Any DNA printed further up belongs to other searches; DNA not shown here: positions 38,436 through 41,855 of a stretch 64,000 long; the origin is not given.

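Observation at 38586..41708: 1040-aa fusion of a Wzy/O-antigen-ligase-like domain with a second GT-C-like polytopic domain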

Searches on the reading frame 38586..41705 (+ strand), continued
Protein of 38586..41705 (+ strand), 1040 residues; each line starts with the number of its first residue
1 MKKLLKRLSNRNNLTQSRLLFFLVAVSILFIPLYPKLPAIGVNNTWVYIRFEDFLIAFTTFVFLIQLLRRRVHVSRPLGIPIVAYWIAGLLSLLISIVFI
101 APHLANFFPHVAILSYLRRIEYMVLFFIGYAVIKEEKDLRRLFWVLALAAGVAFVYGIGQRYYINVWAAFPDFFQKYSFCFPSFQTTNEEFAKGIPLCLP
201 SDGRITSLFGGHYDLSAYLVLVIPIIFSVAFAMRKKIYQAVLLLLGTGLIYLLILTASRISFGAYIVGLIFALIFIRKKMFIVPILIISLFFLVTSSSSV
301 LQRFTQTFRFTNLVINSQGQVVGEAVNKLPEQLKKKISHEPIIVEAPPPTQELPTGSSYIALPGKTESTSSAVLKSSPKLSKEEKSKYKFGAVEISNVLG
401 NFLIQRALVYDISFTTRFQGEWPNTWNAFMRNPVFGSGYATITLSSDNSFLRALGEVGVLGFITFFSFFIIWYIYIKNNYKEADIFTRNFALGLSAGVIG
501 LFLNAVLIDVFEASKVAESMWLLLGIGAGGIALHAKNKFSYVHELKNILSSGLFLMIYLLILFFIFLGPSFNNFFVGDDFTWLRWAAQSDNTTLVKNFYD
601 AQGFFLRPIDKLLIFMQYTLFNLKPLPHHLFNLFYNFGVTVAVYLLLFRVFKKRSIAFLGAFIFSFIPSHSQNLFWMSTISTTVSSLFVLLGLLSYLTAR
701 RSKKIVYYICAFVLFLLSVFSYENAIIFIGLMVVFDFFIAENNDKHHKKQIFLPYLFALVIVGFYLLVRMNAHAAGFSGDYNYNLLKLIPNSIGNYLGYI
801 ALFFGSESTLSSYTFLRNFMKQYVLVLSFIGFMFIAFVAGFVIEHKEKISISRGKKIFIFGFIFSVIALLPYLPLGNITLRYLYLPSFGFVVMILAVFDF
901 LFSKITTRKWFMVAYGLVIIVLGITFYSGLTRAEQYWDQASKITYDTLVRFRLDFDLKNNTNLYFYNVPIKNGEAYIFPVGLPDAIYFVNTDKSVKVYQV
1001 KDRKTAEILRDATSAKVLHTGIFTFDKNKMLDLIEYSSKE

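Call 30: find_related_loci(query=A1, collection=genome_contigs, flank=3000)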
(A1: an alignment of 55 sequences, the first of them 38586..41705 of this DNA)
Query A1 (1040 aa) in genome_contigs; peptide patterns used: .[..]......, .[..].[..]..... (x = any residue, [..] = any of these).
600 stretches matched a pattern (row limit reached: there are more); 572 encode a relative of the query (tblastn E <= 1e-3); the best 80 are kept; 80 distinct loci.
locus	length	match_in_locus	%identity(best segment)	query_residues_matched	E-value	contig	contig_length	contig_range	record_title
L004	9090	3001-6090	44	1-1033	0e+0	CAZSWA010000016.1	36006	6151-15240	MAG TPA_asm: uncultured Gammaproteobacteria bacterium isolate SRP272529_co1_257 genome assembly, contig: NODE_1649_lengt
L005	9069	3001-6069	43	1-1031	0e+0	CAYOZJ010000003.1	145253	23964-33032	MAG TPA_asm: uncultured Gammaproteobacteria bacterium isolate SRP200132_co1_666 genome assembly, contig: NODE_96_length_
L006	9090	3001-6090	42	1-1035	0e+0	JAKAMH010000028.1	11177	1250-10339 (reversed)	MAG: bacterium isolate WY5.bin164 NODE_10202_length_11177_cov_1.083620, whole genome shotgun sequence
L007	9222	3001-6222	42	1-1028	0e+0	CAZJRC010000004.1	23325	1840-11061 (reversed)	MAG TPA_asm: uncultured Gammaproteobacteria bacterium isolate binchicken_co251_951 genome assembly, contig: NODE_2975_le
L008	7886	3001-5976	44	23-1028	0e+0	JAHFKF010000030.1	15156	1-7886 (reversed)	MAG: Candidatus Levyibacteriota bacterium isolate nzgw403 NODE_2537_length_15157_cov_4.008313, whole genome shotgun sequ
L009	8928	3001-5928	44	34-1028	0e+0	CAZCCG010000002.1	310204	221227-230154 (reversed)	MAG TPA_asm: uncultured Gammaproteobacteria bacterium isolate SRP200132_co1_33 genome assembly, contig: NODE_20_length_3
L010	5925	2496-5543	43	1-1027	0e+0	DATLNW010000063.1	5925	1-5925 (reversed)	MAG TPA_asm: Lysobacterales bacterium isolate SMAG_U13810 k141_4449177, whole genome shotgun sequence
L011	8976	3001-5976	42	1-1017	0e+0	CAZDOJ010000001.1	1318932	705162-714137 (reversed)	MAG TPA_asm: uncultured Gammaproteobacteria bacterium isolate SRP292972_co3_93 genome assembly, contig: NODE_1_length_13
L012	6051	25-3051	39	1-1026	0e+0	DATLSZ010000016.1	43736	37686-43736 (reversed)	MAG TPA_asm: Candidatus Acidiferrales bacterium isolate SMAG_U13943 k141_852311, whole genome shotgun sequence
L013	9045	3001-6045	41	4-1033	0e+0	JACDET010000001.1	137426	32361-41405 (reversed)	MAG: Candidatus Levyibacteriota bacterium isolate MGR_bin367 SD2903_NODE_3_length_137426_cov_1.194889, whole genome shot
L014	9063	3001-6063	46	16-1035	0e+0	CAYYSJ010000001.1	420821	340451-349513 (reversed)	MAG TPA_asm: uncultured Gammaproteobacteria bacterium isolate SRP272529_co1_214 genome assembly, contig: NODE_3_length_4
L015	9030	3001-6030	40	22-1039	0e+0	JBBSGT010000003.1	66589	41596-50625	MAG: Candidatus Levyibacteriota bacterium isolate LS2_sbin.47 LS2_sbin.47_K_531395_L_66589_cov_17.9999, whole genome sho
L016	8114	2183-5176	42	22-1035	0e+0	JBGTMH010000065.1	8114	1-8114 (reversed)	MAG: Patescibacteria group bacterium isolate JTS-RE358 k141_6586979, whole genome shotgun sequence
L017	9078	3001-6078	46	12-1035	0e+0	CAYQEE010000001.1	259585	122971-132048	MAG TPA_asm: uncultured Gammaproteobacteria bacterium isolate SRP272529_co2_240 genome assembly, contig: NODE_16_length_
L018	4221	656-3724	40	1-1029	0e+0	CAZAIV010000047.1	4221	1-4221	MAG TPA_asm: uncultured Gammaproteobacteria bacterium isolate SRP271791_co1_20 genome assembly, contig: k141_207729, who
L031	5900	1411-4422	35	11-1038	0e+0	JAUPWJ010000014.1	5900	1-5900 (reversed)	MAG: Patescibacteria group bacterium isolate erpe_2018_sw_45hr_WHONDRS-SW48-000100_B_bin.30 scaffold_239055, whole genom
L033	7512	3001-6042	35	1-1040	1e-176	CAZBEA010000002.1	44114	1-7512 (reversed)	MAG TPA_asm: uncultured Gammaproteobacteria bacterium isolate binchicken_co16_305 genome assembly, contig: NODE_1415_len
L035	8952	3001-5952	38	36-1040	4e-176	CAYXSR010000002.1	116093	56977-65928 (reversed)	MAG TPA_asm: uncultured Pseudomonadales bacterium isolate SRP323688_co1_112 genome assembly, contig: NODE_323_length_116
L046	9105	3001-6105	35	13-1031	1e-169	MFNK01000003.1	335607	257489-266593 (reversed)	MAG: Candidatus Levybacteria bacterium RIFCSPHIGHO2_01_FULL_36_15b rifcsphigho2_01_scaffold_16, whole genome shotgun seq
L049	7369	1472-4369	36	22-1030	3e-168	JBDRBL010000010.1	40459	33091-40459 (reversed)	MAG: Candidatus Shapirobacteria bacterium isolate MEGAHIT-group-1.12 k141_1982726, whole genome shotgun sequence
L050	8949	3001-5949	35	31-1031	4e-168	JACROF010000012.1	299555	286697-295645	MAG: Candidatus Levyibacteriota bacterium isolate NC_groundwater_1954_Pr3_S-0.2um_39_3 scaffold_49882, whole genome shot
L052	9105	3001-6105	37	16-1040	2e-167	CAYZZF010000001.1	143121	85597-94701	MAG TPA_asm: uncultured Gammaproteobacteria bacterium isolate SRP093762_co1_95 genome assembly, contig: NODE_60_length_1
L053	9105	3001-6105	34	12-1031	2e-167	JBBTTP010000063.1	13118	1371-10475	MAG: Patescibacteria group bacterium isolate H52-bin037_1 H52_bin037_1_000000000063, whole genome shotgun sequence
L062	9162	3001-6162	35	1-1031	1e-163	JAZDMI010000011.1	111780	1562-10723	MAG: Candidatus Gottesmanbacteria bacterium isolate MEGAHIT-group-0.642 k141_6618574, whole genome shotgun sequence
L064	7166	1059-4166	35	30-1040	1e-162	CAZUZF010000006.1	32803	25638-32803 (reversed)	MAG TPA_asm: uncultured Gammaproteobacteria bacterium isolate binchicken_co38_1268 genome assembly, contig: NODE_2792_le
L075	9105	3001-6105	34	16-1031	1e-159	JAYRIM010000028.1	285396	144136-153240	MAG: Candidatus Levyibacteriota bacterium isolate SZ_szas25bin.53 k141_1536689, whole genome shotgun sequence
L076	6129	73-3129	35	30-1040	2e-159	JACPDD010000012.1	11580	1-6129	MAG: Candidatus Levyibacteriota bacterium isolate NC_groundwater_300_Ag_B-0.1um_39_8 S7_GD2017_3_B1_scaffold_2561, whole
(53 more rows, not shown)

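Call 33: predict_structure(alignment_id=A1)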
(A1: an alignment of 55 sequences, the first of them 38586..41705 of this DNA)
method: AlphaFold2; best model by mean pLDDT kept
length: 1040 residues; sequences in the alignment: 55
mean_pLDDT: 78.4   pTM: 0.79
mean pLDDT of the five models: 78.4, 77.6, 75.7, 75.7, 75.5
residues with pLDDT >= 90: 381; 70-90: 394; 50-70: 135; < 50: 130
segments of 3 or more residues with pLDDT < 50: 1-8, 178-200, 202-211, 317-320, 323-330, 332-357, 361-379, 383-393, 397-406, 443-447
pLDDT, mean of each block of 10 residues (from residue 1): 45 65 91 64 56 85 87 85 91 86 76 81 92 93 95 82 69 58 40 40 46 77 96 94 94 76 90 94 90 69 53 50 47 46 35 46 41 34 45 44 48 56 71 75 51 76 89 94 95 95 72 74 95 88 91 92 89 87 84 82 84 83 80 95 96 94 96 92 96 94 90 95 91 88 58 87 90 70 71 88 86 77 80 78 73 89 95 85 95 95 92 93 95 92 87 77 90 84 85 84 88 82 88 75
secondary structure, 60 per line:
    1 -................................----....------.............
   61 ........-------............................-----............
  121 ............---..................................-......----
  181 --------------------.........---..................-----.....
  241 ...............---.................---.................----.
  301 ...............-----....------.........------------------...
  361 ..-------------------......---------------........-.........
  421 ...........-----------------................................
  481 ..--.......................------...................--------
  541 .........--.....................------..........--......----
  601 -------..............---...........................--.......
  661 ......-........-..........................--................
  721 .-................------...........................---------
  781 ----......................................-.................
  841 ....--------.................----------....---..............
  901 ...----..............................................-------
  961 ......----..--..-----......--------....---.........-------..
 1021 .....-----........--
elements in order (helices of 4 or more, strands of 3 or more residues): H2-33 E38-41 E48-50 H51-68 H76-103 H109-132 H136-169 H171-176 H201-209 H213-230 H236-255 H259-275 H279-295 H300-307 E308-315 E321-324 H331-339 E358-362 H382-387 E403-410 H412-431 H449-482 H485-507 H514-532 H541-549 H552-572 H579-588 H591-596 H608-621 H625-651 H654-666 H668-675 H677-702 H705-721 H723-738 H745-771 H785-822 H824-844 H853-869 H880-883 H887-903 H908-953 E961-966 H982-987 E996-999 H1003-1011 E1019-1025 E1031-1038

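Call 37: search_protein_families(library=pfam, alignment_id=A2, max_evalue=0.01)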
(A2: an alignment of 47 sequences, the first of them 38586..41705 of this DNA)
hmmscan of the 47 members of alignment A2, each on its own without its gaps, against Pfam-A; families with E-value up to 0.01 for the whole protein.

A. member 1, window:38586-41705:+ (1040 aa): 2 families
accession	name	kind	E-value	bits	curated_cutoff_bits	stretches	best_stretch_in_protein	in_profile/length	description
PF14264.12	Glucos_trans_II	-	0.00088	18.9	30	1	604-878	30-297/317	Glucosyl transferase GtrII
PF04932.20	Wzy_C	-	0.0024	18.1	31.7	1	411-466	78-149/149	O-Antigen ligase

B. families by the number of members that match (of 47 scanned): 10 families
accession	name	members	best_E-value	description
PF04932.20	Wzy_C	38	3.1e-08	O-Antigen ligase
PF10131.15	PTPS_related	4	5.1e-07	6-pyruvoyl-tetrahydropterin synthase related domain; membrane protein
PF13231.12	PMT_2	2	5.9e-06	Dolichyl-phosphate-mannose-protein mannosyltransferase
PF06422.18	PDR_CDR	1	0.00011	CDR ABC transporter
PF14897.12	EpsG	1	0.00038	EpsG family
PF25592.1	DUF7937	1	0.00083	Domain of unknown function (DUF7937)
PF14264.12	Glucos_trans_II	1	0.00088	Glucosyl transferase GtrII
PF12943.12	DUF3839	1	0.0021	Protein of unknown function (DUF3839)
PF23636.1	DUF7144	1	0.0036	Domain of unknown function (DUF7144)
PF04123.18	DUF373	1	0.005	Domain of unknown function (DUF373)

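Call 77: fold_search(model_id=the predicted structure, library=pdb)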
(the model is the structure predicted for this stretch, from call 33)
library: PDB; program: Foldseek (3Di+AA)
matches with E <= 10: 149; with E <= 0.001: 3
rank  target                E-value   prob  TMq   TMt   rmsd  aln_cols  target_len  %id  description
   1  8agc_A                3.2e-04  1.00  0.27  0.38  15.6       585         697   11  Structure of yeast oligosaccharylransferase complex with lipid-linked oligosaccharide and non-acceptor peptide bound (released 2022-12-07)
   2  8b6l_I                3.7e-04  1.00  0.27  0.39  14.5       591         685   12  Subtomogram average of the human Sec61-TRAP-OSTA-translocon (released 2022-12-07)
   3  7oci_F                9.4e-04  1.00  0.27  0.41  12.7       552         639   12  Cryo-EM structure of yeast Ost6p containing oligosaccharyltransferase complex (released 2022-02-16)
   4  8age_A                1.7e-03  1.00  0.27  0.40  13.3       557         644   12  Structure of yeast oligosaccharylransferase complex with acceptor peptide bound (released 2022-12-07)
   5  9n9j_I                1.8e-03  1.00  0.28  0.39  15.7       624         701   12  Structure of a GRP94 folding intermediate engaged with a CCDC134- and FKBP11-bound secretory translocon (released 2025-11-19)
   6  5f15                  2.2e-03  1.00  0.25  0.41  11.0       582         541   11  Crystal Structure of ArnT from Cupriavidus metallidurans bound to Undecaprenyl phosphate (released 2016-02-17)
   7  6ftg_5                2.2e-03  1.00  0.26  0.38  13.6       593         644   13  Subtomogram average of OST-containing ribosome-translocon complexes from canine rough microsomal membranes (released 2018-03-21)
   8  7tpg_B                3.8e-03  1.00  0.25  0.56   8.6       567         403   14  Single-Particle Cryo-EM Structure of the WaaL O-antigen ligase in its ligand bound state (released 2022-04-06)
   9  9i5k_A                4.6e-03  1.00  0.23  0.43  14.9       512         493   14  Structure of the Chaetomium thermophilum Pmt4 homodimer (C2 symmetry) (released 2025-12-24)
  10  5ogl_A                5.2e-03  1.00  0.25  0.34  14.2       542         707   11  Structure of bacterial oligosaccharyltransferase PglB in complex with an acceptor peptide and an lipid-linked oligosac (released 2017-10-25)
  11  3rce_A                6.3e-03  1.00  0.22  0.32  11.8       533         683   13  Bacterial oligosaccharyltransferase PglB (released 2011-06-15)
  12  8agb_A                8.7e-03  1.00  0.26  0.39  13.8       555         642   12  Structure of yeast oligosaccharylransferase complex with lipid-linked oligosaccharide bound (released 2022-12-07)
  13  8pn9_A                1.0e-02  1.00  0.28  0.42  14.6       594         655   11  Structure of human oligosaccharyltransferase OST-A complex bound to NGI-1 (released 2024-05-08)
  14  6gxc_A                1.6e-02  1.00  0.24  0.33  16.4       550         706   13  Bacterial oligosaccharyltransferase PglB in complex with an inhibitory peptide and a reactive lipid-linked oligosaccha (released 2018-11-14)
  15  6ezn_F                2.2e-02  1.00  0.27  0.40  13.5       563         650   13  Cryo-EM structure of the yeast oligosaccharyltransferase (OST) complex (released 2018-01-17)
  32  7bx8_A                1.4e+00  0.33  0.17  0.17  19.0       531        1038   12  Mycobacterium smegmatis arabinosyltransferase complex EmbB2-AcpM2 in symmetric "resting state" (released 2020-05-27)
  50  9b62_A                3.0e+00  0.03  0.10  0.10  32.4      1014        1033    9  Human RANBP2/RAN(GTP)/RANGAP1-SUMO1/UBC9/CRM1/RAN(GTP) - composite map and model (released 2024-10-16)
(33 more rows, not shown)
